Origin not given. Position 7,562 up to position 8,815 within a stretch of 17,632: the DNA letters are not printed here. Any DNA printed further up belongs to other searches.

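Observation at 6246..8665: Type II restriction-modification cassette in the prophage immunity region, in the slot lambda uses for rexAB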

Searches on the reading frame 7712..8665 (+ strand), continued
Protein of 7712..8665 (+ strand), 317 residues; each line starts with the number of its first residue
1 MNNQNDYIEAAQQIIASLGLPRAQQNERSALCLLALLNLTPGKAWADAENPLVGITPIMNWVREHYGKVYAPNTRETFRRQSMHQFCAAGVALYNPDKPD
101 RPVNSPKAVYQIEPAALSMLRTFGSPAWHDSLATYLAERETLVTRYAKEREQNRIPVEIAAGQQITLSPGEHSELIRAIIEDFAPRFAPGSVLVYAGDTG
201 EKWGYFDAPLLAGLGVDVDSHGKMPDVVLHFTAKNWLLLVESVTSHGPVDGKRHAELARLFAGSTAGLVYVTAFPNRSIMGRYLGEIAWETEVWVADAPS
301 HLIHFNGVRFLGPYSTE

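Call 59: search_protein_representatives(protein=window:7712-8665:+)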
Query: 317 residues. Proteins with E-value up to 0.001 (for the whole library): 2778; up to 1e-10: 1701; up to 1e-30: 479. The best 150 are listed.
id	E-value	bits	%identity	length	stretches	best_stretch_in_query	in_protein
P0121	1.2e-127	441.9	62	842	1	8-315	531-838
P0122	4.7e-119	413.7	58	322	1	6-315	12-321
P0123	5.7e-119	413.4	60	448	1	9-316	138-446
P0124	8.6e-117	406.2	56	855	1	8-315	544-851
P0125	1.9e-113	395.3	56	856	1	8-316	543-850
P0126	6.7e-104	363.9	51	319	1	5-314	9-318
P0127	3.1e-102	358.4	67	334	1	41-301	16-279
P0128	3.6e-102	358.2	53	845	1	8-314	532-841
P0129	3.0e-99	348.6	52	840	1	6-315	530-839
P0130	1.0e-98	346.9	60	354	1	70-315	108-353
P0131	4.2e-98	344.9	50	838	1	10-315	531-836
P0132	1.3e-97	343.3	51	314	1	6-313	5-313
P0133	4.2e-97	341.6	53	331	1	16-315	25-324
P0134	7.4e-95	334.2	60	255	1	8-258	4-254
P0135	9.7e-90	317.4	49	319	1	8-314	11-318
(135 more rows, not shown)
